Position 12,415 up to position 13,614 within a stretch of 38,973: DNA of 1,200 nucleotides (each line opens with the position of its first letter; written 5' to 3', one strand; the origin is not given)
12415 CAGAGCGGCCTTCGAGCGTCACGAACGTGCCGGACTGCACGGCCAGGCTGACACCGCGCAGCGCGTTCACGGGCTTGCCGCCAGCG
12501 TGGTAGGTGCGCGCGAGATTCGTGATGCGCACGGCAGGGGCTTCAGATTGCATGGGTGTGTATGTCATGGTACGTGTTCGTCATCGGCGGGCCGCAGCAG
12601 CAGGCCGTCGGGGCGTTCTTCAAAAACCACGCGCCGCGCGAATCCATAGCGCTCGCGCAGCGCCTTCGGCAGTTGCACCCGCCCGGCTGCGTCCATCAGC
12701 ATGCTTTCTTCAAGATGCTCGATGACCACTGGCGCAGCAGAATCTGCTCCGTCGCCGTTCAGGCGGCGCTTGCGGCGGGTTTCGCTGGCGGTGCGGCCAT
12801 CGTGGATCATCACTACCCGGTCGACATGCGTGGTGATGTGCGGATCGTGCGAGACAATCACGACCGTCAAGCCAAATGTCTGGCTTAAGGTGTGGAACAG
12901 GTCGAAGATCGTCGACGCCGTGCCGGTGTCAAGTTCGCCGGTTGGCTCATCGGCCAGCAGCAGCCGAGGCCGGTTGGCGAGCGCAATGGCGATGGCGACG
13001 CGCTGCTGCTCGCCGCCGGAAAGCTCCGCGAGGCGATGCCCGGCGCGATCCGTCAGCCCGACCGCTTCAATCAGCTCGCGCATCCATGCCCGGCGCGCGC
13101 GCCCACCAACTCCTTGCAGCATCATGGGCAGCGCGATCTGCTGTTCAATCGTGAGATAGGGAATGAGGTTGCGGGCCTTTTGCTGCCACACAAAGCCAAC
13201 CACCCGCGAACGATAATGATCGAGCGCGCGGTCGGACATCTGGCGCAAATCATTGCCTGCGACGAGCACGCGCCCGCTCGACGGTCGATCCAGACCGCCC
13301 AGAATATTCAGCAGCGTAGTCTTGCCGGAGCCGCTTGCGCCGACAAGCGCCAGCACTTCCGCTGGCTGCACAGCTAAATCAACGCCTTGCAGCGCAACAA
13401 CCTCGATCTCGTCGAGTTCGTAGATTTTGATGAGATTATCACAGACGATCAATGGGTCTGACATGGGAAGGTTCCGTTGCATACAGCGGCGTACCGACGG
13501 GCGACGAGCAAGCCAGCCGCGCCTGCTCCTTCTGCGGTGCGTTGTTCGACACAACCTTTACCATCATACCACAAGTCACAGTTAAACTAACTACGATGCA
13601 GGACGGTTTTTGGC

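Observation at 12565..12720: ABC ATPase carrying a C-terminal AbrB/SpoVT/MazE-like DNA-binding-type domain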

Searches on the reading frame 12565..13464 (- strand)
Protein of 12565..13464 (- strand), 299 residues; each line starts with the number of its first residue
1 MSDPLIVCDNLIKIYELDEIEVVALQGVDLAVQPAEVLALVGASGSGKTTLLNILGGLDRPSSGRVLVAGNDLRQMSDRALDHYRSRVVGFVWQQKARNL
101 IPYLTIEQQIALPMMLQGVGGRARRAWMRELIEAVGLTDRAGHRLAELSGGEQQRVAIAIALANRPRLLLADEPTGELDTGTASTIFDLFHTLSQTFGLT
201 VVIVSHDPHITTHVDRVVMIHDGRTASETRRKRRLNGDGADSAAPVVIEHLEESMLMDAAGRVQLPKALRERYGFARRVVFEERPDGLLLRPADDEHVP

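Call 3: search_protein_families(library=pfam, proteins=[window:12568-13464:-], max_evalue=10)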
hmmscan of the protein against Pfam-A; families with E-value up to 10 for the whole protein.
seq(299 aa): 24 families
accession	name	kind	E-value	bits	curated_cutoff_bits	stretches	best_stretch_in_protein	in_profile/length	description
PF00005.33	ABC_tran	-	1.5e-32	113.5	25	1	25-175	1-136/137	ABC transporter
PF13304.12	AAA_21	-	2.4e-06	28.3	27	2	38-58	2-22/304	AAA domain, putative AbiEii toxin, Type IV TA system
PF02463.25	SMC_N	-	2.9e-05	24.1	40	1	140-222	135-213/220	RecF/RecN/SMC N terminal domain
PF13555.12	AAA_29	-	0.001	19.2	27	1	26-52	13-39/61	P-loop containing region of AAA domain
PF13191.12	AAA_16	-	0.0011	19.9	32.6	1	33-201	23-166/167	AAA ATPase domain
PF13401.12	AAA_22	-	0.0036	18.1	27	1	35-59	5-29/130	AAA domain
PF00448.28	SRP54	-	0.0081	16.2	22.7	1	36-72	2-38/196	SRP54-type protein, GTPase domain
PF13604.12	AAA_30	-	0.016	15.4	27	1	30-69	13-52/191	AAA domain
PF03193.22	RsgA_GTPase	-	0.018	15.3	30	1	33-57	105-128/174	RsgA GTPase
PF04014.23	MazE_antitoxin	-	0.026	14.9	24.7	1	261-294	8-44/48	Antidote-toxin recognition MazE, bacterial antitoxin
PF02492.25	cobW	-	0.03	14.4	20.7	1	37-76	2-40/180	CobW/HypB/UreG, nucleotide-binding domain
PF13521.12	AAA_28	-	0.04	14.6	27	1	39-56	3-20/164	AAA domain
PF13558.12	SbcC_Walker_B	-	0.043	14.5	27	1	141-190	26-88/90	SbcC/RAD50-like, Walker B motif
PF02381.23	MraZ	-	0.047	14.1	23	1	256-288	9-41/72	MraZ protein, putative antitoxin-like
PF03205.20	MobB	-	0.049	14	26.6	1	37-54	1-18/133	Molybdopterin guanine dinucleotide synthesis protein B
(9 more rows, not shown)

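Call 6: find_homologous_proteins(query=window:12568-13464:-, max_evalue=1e-20)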
Query seq(299 aa) (299 aa): 8000 proteins with E <= 1e-20 among 8000 candidates; the best 120 are listed.
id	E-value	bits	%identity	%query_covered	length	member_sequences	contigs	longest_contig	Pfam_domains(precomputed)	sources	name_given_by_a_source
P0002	1.7e-189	646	100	100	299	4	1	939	PF00005.34,PF13304.13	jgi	jgi:ABC-type lipoprotein export system ATPase subunit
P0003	5.8e-179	612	93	100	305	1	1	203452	PF00005.34,PF02463.26,PF13304.13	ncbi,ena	-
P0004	2.2e-169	580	89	100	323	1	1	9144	PF00005.34,PF13304.13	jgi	jgi:putative ABC transport system ATP-binding protein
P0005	5.0e-135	467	75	98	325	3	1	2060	PF00005.34,PF02463.26,PF13304.13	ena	-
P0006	8.9e-130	450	69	100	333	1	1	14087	PF00005.34,PF02463.26,PF13304.13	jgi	jgi:ABC-type lipoprotein export system ATPase subunit/bifunctional DNA-binding transcriptional regul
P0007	1.6e-128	446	68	100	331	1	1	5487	PF00005.34,PF02463.26,PF13304.13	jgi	-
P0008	4.1e-127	441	70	99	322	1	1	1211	PF00005.34,PF13304.13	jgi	jgi:ABC-type lipoprotein export system ATPase subunit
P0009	1.1e-126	440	67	100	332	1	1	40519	PF00005.34,PF02463.26,PF13304.13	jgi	jgi:ABC-type lipoprotein export system ATPase subunit/bifunctional DNA-binding transcriptional regul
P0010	1.8e-126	439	69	98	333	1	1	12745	PF00005.34,PF02463.26,PF13304.13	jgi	jgi:ABC-type lipoprotein export system ATPase subunit/bifunctional DNA-binding transcriptional regul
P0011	1.8e-126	439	71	99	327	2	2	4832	PF00005.34,PF02463.26,PF13304.13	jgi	jgi:putative ABC transport system ATP-binding protein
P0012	2.9e-126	439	68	98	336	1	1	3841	PF00005.34,PF02463.26,PF13304.13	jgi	jgi:ABC-type lipoprotein export system ATPase subunit/bifunctional DNA-binding transcriptional regul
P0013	4.3e-126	438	69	98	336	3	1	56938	PF00005.34,PF02463.26,PF13304.13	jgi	jgi:ABC-type lipoprotein export system ATPase subunit/bifunctional DNA-binding transcriptional regul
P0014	2.0e-125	436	67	100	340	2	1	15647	PF00005.34,PF02463.26,PF13304.13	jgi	jgi:ABC-type lipoprotein export system ATPase subunit/bifunctional DNA-binding transcriptional regul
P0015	4.7e-125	435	68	98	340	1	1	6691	PF00005.34,PF02463.26,PF13304.13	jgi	jgi:putative ABC transport system ATP-binding protein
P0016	1.3e-124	433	69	98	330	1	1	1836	PF00005.34,PF02463.26,PF13304.13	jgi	jgi:putative ABC transport system ATP-binding protein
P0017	1.3e-124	433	66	100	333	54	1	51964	PF00005.34,PF02463.26,PF13304.13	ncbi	-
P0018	1.9e-124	433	53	93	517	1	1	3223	PF00437.27,PF13604.13,PF13555.13,PF13401.13,PF03193.23,PF13304.13,PF13191.13,PF02492.26,PF00005.34,PF02463.26,PF25199.2,PF13481.13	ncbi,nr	ncbi:MAG: ATP-binding cassette domain-containing protein [Anaerolineales bacterium]|nr:ATP-binding c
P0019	4.4e-124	431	68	100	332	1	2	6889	PF00005.34,PF13304.13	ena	-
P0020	6.8e-124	431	67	98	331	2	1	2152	PF00005.34,PF00448.29,PF02463.26,PF13304.13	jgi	jgi:putative ABC transport system ATP-binding protein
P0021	1.2e-123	430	66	99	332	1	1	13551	PF00005.34,PF02463.26,PF13304.13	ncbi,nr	ncbi:MAG TPA: ATP-binding cassette domain-containing protein [Roseiflexaceae bacterium]|nr:ATP-bindi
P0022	1.3e-123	430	68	99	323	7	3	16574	PF00005.34,PF13304.13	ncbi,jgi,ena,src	-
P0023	2.4e-123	429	66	100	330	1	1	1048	PF00005.34,PF13304.13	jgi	jgi:ABC-type lipoprotein export system ATPase subunit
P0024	2.6e-123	429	66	100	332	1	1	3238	PF00005.34,PF02463.26,PF13304.13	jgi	jgi:putative ABC transport system ATP-binding protein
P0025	4.3e-123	428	63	100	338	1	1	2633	PF00005.34,PF02463.26,PF13304.13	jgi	jgi:putative ABC transport system ATP-binding protein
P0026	4.5e-123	428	68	98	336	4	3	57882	PF00005.34,PF02463.26,PF13304.13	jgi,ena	jgi:ABC-type lipoprotein export system ATPase subunit/bifunctional DNA-binding transcriptional regul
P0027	9.6e-123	427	67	98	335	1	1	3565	PF00005.34,PF13304.13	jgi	jgi:ABC-type lipoprotein export system ATPase subunit/bifunctional DNA-binding transcriptional regul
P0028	1.0e-122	427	65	100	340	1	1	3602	PF00005.34,PF02463.26,PF13304.13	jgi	jgi:ABC-type lipoprotein export system ATPase subunit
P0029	1.2e-122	427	66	100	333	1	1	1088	PF00005.34,PF02463.26,PF13304.13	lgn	-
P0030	1.5e-122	427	69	97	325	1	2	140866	PF00005.34,PF13304.13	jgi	jgi:putative ABC transport system ATP-binding protein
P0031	3.0e-122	425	68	98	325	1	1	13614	PF00005.34,PF13304.13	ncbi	ncbi:MAG: ATP-binding cassette domain-containing protein [Roseiflexaceae bacterium]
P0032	3.4e-122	425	65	99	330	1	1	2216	PF00005.34,PF02463.26,PF13304.13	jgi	jgi:ABC-type lipoprotein export system ATPase subunit/bifunctional DNA-binding transcriptional regul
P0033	4.2e-122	425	64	100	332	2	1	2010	PF00005.34,PF02463.26,PF13304.13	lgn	-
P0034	4.4e-122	425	65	98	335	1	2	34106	PF00005.34,PF13304.13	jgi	jgi:ABC-type lipoprotein export system ATPase subunit/bifunctional DNA-binding transcriptional regul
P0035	6.8e-122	424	66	99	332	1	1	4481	PF00005.34,PF13304.13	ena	-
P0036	8.9e-122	424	67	98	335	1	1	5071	PF00005.34,PF13304.13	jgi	jgi:putative ABC transport system ATP-binding protein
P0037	1.0e-121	424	63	100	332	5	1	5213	PF00005.34,PF13304.13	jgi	jgi:putative ABC transport system ATP-binding protein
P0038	1.0e-121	424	67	98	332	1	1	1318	PF00005.34,PF13304.13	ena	-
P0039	1.2e-121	424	67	100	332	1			PF00005.34,PF02463.26,PF13304.13,PF13191.13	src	-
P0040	1.2e-121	424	68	98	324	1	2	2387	PF00005.34,PF13304.13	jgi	jgi:putative ABC transport system ATP-binding protein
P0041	1.9e-121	423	64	100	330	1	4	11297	PF00005.34,PF02463.26,PF13304.13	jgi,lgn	jgi:ABC-type lipoprotein export system ATPase subunit/bifunctional DNA-binding transcriptional regul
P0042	2.1e-121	423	66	100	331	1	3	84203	PF00005.34,PF02463.26,PF13304.13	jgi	jgi:ABC-type lipoprotein export system ATPase subunit/bifunctional DNA-binding transcriptional regul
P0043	2.8e-121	422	65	100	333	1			PF00005.34,PF02463.26,PF13304.13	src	-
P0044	3.8e-121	422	65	100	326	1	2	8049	PF00005.34,PF13304.13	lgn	-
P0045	4.0e-121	422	-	-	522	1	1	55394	PF13604.13,PF00005.34,PF13555.13,PF13401.13,PF03193.23,PF02463.26,PF13304.13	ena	-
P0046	5.0e-121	421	66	98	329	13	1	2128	PF00005.34,PF02463.26,PF13304.13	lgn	-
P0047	6.1e-121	421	66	100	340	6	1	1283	PF00005.34,PF02463.26,PF13304.13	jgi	jgi:putative ABC transport system ATP-binding protein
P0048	7.8e-121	421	66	98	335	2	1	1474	PF00005.34,PF13304.13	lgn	-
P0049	8.0e-121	421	66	98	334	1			PF00005.34,PF13304.13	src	-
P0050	8.4e-121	421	67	98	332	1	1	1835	PF00005.34,PF13304.13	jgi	jgi:ABC-type lipoprotein export system ATPase subunit/bifunctional DNA-binding transcriptional regul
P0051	8.7e-121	421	64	100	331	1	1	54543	PF00005.34,PF02463.26,PF13304.13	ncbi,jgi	ncbi:MAG: hypothetical protein RLZZ387_3012 [Chloroflexota bacterium]|jgi:ABC-type lipoprotein expor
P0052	1.3e-120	420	65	100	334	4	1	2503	PF00005.34,PF02463.26,PF13304.13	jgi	jgi:ABC-type lipoprotein export system ATPase subunit/bifunctional DNA-binding transcriptional regul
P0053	1.7e-120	420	66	98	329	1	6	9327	PF00005.34,PF02463.26,PF13304.13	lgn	-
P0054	1.7e-120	420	66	98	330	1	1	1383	PF00005.34,PF13304.13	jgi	-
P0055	1.7e-120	420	67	97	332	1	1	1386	PF00005.34,PF13304.13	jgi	jgi:ABC-type lipoprotein export system ATPase subunit/bifunctional DNA-binding transcriptional regul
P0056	2.0e-120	419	66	98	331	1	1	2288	PF00005.34,PF13304.13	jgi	jgi:putative ABC transport system ATP-binding protein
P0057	2.3e-120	419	67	97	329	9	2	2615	PF00005.34,PF13304.13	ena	-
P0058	2.7e-120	419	65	100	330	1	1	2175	PF00005.34,PF13304.13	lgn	-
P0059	2.9e-120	419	64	98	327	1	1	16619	PF00005.34,PF02463.26,PF13304.13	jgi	jgi:ABC-type lipoprotein export system ATPase subunit/bifunctional DNA-binding transcriptional regul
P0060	3.2e-120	419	65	98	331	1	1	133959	PF00005.34,PF13304.13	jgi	jgi:putative ABC transport system ATP-binding protein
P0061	3.3e-120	419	66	98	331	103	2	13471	PF00005.34,PF02463.26,PF13304.13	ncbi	-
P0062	5.0e-120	418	66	98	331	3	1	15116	PF00005.34,PF02463.26,PF13304.13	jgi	jgi:putative ABC transport system ATP-binding protein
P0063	5.1e-120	418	65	99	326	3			PF00005.34,PF13304.13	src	-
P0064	7.0e-120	418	-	-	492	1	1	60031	PF00005.34,PF13476.13,PF13555.13,PF13401.13,PF03193.23,PF20703.4,PF02463.26,PF13304.13,PF13191.13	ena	-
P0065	1.4e-119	417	66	98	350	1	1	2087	PF00005.34,PF13304.13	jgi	jgi:putative ABC transport system ATP-binding protein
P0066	1.8e-119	416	66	96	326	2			PF00005.34,PF13304.13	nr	nr:MAG: ABC transporter [Chloroflexota bacterium]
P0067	2.0e-119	416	66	98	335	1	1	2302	PF00005.34,PF13304.13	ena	-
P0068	2.3e-119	416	64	98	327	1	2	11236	PF00005.34,PF02463.26,PF13304.13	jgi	jgi:ABC-type lipoprotein export system ATPase subunit/bifunctional DNA-binding transcriptional regul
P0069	4.7e-119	415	67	96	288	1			PF00005.34,PF13304.13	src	-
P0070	6.9e-119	414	66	98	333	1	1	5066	PF00005.34,PF13304.13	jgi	jgi:ABC-type lipoprotein export system ATPase subunit/bifunctional DNA-binding transcriptional regul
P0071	7.2e-119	414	63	97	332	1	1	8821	PF00005.34,PF02463.26,PF13304.13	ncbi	-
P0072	1.3e-118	414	66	98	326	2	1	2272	PF00005.34,PF13304.13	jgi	jgi:ABC-type lipoprotein export system ATPase subunit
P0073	1.4e-118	413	66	98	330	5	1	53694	PF00005.34,PF13304.13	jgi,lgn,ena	-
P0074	2.7e-118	412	65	98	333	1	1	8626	PF00005.34,PF13304.13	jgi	jgi:ABC-type lipoprotein export system ATPase subunit/bifunctional DNA-binding transcriptional regul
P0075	1.0e-117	411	65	98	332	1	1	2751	PF00005.34,PF13304.13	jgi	jgi:AbrB family looped-hinge helix DNA binding protein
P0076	2.4e-117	409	65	97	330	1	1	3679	PF00005.34,PF13304.13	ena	-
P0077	2.1e-116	406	65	97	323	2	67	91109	PF00005.34,PF13304.13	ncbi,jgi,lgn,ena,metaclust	jgi:putative ABC transport system ATP-binding protein|metaclust:\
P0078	2.3e-116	406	66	97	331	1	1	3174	PF00005.34,PF13304.13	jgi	jgi:ABC-type lipoprotein export system ATPase subunit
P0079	2.3e-116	406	63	99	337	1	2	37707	PF00005.34,PF02463.26,PF13304.13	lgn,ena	-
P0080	4.3e-116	405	62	99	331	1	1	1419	PF00005.34,PF02463.26,PF13304.13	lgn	-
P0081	5.3e-116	405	62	98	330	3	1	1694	PF00005.34,PF13304.13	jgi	jgi:ABC-type lipoprotein export system ATPase subunit/bifunctional DNA-binding transcriptional regul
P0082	9.2e-116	404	61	98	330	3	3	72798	PF00005.34,PF13304.13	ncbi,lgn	ncbi:MAG: ABC transporter ATP-binding protein [Roseiflexaceae bacterium]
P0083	1.2e-115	404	65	95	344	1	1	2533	PF00005.34,PF02463.26,PF13304.13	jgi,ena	-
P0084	1.2e-115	404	63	98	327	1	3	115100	PF00005.34,PF13304.13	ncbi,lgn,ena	-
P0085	3.1e-115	402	64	97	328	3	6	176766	PF00005.34,PF02463.26,PF13304.13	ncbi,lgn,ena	-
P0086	8.2e-115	401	63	97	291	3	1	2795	PF00005.34,PF02463.26,PF13304.13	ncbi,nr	ncbi:MAG TPA: ABC transporter ATP-binding protein, partial [Roseiflexaceae bacterium]|nr:ABC transpo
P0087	1.9e-114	400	67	92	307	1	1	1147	PF00005.34,PF02463.26,PF13304.13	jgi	jgi:ABC-type lipoprotein export system ATPase subunit/bifunctional DNA-binding transcriptional regul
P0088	2.9e-114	399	64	100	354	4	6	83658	PF00005.34,PF02463.26,PF13304.13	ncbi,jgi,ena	-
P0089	7.4e-114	398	63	98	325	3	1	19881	PF00005.34,PF13304.13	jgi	-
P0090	4.1e-113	396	74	80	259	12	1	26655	PF00005.34,PF02463.26,PF13304.13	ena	-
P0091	1.3e-112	394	-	-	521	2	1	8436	PF00005.34,PF02463.26,PF13481.13,PF13304.13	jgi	-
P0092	6.4e-112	392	63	98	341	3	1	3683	PF00005.34,PF02463.26,PF13304.13,PF13191.13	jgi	jgi:putative ABC transport system ATP-binding protein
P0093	1.2e-111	391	64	98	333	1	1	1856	PF00005.34,PF02463.26,PF13304.13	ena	-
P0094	1.2e-111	391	60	97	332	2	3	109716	PF00005.34,PF02463.26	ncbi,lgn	ncbi:MAG: ATP-binding cassette domain-containing protein [Roseiflexaceae bacterium]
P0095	3.1e-111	389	61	100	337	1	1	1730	PF00005.34,PF02463.26,PF13304.13,PF13191.13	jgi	jgi:putative ABC transport system ATP-binding protein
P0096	4.5e-111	389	-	-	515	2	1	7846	PF00005.34,PF13555.13,PF13401.13,PF02463.26,PF13304.13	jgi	-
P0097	8.9e-111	388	59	98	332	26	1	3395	PF00005.34,PF02463.26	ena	-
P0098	1.4e-110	387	-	-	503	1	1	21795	PF00005.34,PF13555.13,PF03193.23,PF02463.26,PF13304.13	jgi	jgi:ABC-type lipoprotein export system ATPase subunit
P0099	1.6e-109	384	60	98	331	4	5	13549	PF00005.34,PF02463.26,PF13304.13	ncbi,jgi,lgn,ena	jgi:putative ABC transport system ATP-binding protein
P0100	2.0e-109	383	58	98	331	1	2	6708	PF00005.34,PF02463.26,PF13304.13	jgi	-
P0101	3.0e-109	383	58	100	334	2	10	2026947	PF00005.34,PF02463.26,PF13304.13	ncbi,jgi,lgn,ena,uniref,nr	ncbi:ABC transporter related protein [Thermobaculum terrenum ATCC BAA-798]|uniref:ABC transporter re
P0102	1.4e-108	381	58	98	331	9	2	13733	PF00005.34,PF02463.26,PF13304.13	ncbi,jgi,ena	jgi:ABC-type lipoprotein export system ATPase subunit/bifunctional DNA-binding transcriptional regul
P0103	6.3e-108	378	57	100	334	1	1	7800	PF00005.34,PF02463.26,PF13304.13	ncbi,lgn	-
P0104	1.4e-107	377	72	80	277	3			PF00005.34,PF13304.13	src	-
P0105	1.6e-107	377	59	99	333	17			PF00005.34,PF13304.13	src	-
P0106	1.9e-106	374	74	78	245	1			PF00005.34,PF13304.13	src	-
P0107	6.0e-106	372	59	99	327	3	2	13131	PF00005.34,PF13304.13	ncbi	-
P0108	1.2e-105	371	58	99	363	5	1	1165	PF00005.34,PF02463.26,PF13304.13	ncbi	-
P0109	3.3e-105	370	59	99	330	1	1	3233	PF00005.34,PF02463.26,PF13304.13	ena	-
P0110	6.6e-105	369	61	97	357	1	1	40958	PF00005.34,PF13304.13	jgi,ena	-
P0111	1.1e-104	368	65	89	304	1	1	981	PF00005.34,PF13304.13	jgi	jgi:putative ABC transport system ATP-binding protein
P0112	3.4e-104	366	-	-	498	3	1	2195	PF00005.34,PF02463.26,PF13304.13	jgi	jgi:peptide/nickel transport system ATP-binding protein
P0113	8.1e-104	365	58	99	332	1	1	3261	PF00005.34,PF02463.26,PF13304.13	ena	-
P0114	2.0e-103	364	60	99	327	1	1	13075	PF00005.34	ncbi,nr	ncbi:MAG: ABC transporter ATP-binding protein [Anaerolineae bacterium]|nr:ABC transporter ATP-bindin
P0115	9.7e-103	361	57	99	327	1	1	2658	PF00005.34,PF13304.13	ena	-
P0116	1.1e-102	361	57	99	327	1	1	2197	PF00005.34,PF13304.13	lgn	-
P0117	2.2e-102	360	58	99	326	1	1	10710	PF00005.34,PF02463.26,PF13304.13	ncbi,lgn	-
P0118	4.2e-102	359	57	99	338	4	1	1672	PF00005.34,PF13304.13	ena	-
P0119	5.9e-102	359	57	99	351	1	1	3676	PF00005.34,PF02463.26,PF13304.13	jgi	jgi:putative ABC transport system ATP-binding protein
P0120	6.0e-102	359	60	100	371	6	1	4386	PF00005.34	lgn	-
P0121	6.0e-102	359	57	98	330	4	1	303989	PF00005.34,PF13304.13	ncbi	-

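Call 14: search_protein_families(library=ncbifam, proteins=[window:12565-13464:-, P0101], max_evalue=0.01)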
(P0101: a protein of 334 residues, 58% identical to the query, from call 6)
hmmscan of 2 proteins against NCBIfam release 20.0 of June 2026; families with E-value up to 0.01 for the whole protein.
window:12565-13464:- (299 aa): 194 families (the best 25 are shown)
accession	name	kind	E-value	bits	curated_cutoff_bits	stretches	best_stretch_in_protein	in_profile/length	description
TIGR02211.1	LolD_lipo_ex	equivalog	1.9e-62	210.7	307.75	1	5-224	1-218/221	lipoprotein-releasing ABC transporter ATP-binding protein LolD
NF008639.0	PRK11629.1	equivalog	3e-59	200.2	360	1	2-228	3-227/234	lipoprotein-releasing ABC transporter ATP-binding protein LolD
NF007879.0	PRK10584.1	equivalog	6e-56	189.7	336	1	12-227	13-226/228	putative ABC transporter ATP-binding protein YbbA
NF007826.0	PRK10535.1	equivalog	6.6e-56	189.9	966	1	5-242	4-238/648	macrolide ABC transporter ATP-binding protein/permease MacB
TIGR02673.1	FtsE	equivalog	5.4e-52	176.6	264.85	1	20-223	13-213/214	cell division ATP-binding protein FtsE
TIGR02982.1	heterocyst_DevA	subfamily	8.1e-50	169.4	295.8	1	9-224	5-218/220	ABC exporter ATP-binding subunit, DevA family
NF038007.1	ABC_ATP_DarD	equivalog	1e-48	165.7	375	1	8-224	4-217/218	darobactin export ABC transporter ATP-binding protein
TIGR03608.1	L_ocin_972_ABC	subfamily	2.4e-47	161.1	254.85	1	23-220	12-206/206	putative bacteriocin export ABC transporter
NF040933.2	ABC_arch_GlcV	equivalog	2.6e-42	145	450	1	6-225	3-220/357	glucose ABC transporter ATP-binding protein GlcV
TIGR04521.1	ECF_ATPase_2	equivalog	4.7e-42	144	330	1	8-233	3-231/279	energy-coupling factor transporter ATPase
TIGR02314.1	ABC_MetN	equivalog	5.5e-41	140.7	499.7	1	6-225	2-219/343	methionine ABC transporter ATP-binding protein MetN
TIGR01187.1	potA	subfamily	1.6e-40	139.2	355.6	1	40-227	1-181/325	polyamine ABC transporter ATP-binding protein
TIGR01186.1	proV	subfamily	2.3e-40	138.8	326.6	1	23-224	7-207/363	betaine/proline/choline family ABC transporter ATP-binding protein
TIGR02315.1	ABC_phnC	equivalog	3.3e-39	134.8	266.1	1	6-224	2-223/243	phosphonate ABC transporter ATP-binding protein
TIGR03265.1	PhnT2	equivalog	7.1e-39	134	457.7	1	21-224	16-212/353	putative 2-aminoethylphosphonate ABC transporter ATP-binding protein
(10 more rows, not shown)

P0101 (334 aa): 193 families (the best 25 are shown)
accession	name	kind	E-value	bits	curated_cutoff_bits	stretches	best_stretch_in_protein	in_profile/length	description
TIGR02211.1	LolD_lipo_ex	equivalog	8.7e-67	224.9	307.75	1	5-224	1-218/221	lipoprotein-releasing ABC transporter ATP-binding protein LolD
NF008639.0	PRK11629.1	equivalog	6.5e-64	215.5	360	1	2-228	3-227/234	lipoprotein-releasing ABC transporter ATP-binding protein LolD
NF007826.0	PRK10535.1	equivalog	1.1e-62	212.3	966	1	8-240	7-236/648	macrolide ABC transporter ATP-binding protein/permease MacB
NF007879.0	PRK10584.1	equivalog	1.4e-58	198.3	336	1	6-227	7-226/228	putative ABC transporter ATP-binding protein YbbA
NF038007.1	ABC_ATP_DarD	equivalog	1.9e-56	191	375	1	8-224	4-217/218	darobactin export ABC transporter ATP-binding protein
TIGR02673.1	FtsE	equivalog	2.5e-55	187.5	264.85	1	13-223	6-213/214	cell division ATP-binding protein FtsE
TIGR02982.1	heterocyst_DevA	subfamily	1.7e-52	178.2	295.8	1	8-224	4-218/220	ABC exporter ATP-binding subunit, DevA family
TIGR03608.1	L_ocin_972_ABC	subfamily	9.1e-51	172.3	254.85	1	23-220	12-206/206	putative bacteriocin export ABC transporter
TIGR02314.1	ABC_MetN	equivalog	8.3e-47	159.8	499.7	1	6-270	2-256/343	methionine ABC transporter ATP-binding protein MetN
NF040933.2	ABC_arch_GlcV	equivalog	8.7e-44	149.8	450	1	6-220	3-214/357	glucose ABC transporter ATP-binding protein GlcV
TIGR02315.1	ABC_phnC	equivalog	8.8e-44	149.7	266.1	1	6-226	2-225/243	phosphonate ABC transporter ATP-binding protein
TIGR01186.1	proV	subfamily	1.6e-43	149.2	326.6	1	23-223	7-206/363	betaine/proline/choline family ABC transporter ATP-binding protein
TIGR04521.1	ECF_ATPase_2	equivalog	2.4e-42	144.9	330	1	6-237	1-236/279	energy-coupling factor transporter ATPase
NF007027.0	PRK09493.1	equivalog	5.5e-42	143.8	379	1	19-231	13-220/240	glutamine ABC transporter ATP-binding protein GlnQ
TIGR03265.1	PhnT2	equivalog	2.4e-41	142.1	457.7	1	21-210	16-197/353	putative 2-aminoethylphosphonate ABC transporter ATP-binding protein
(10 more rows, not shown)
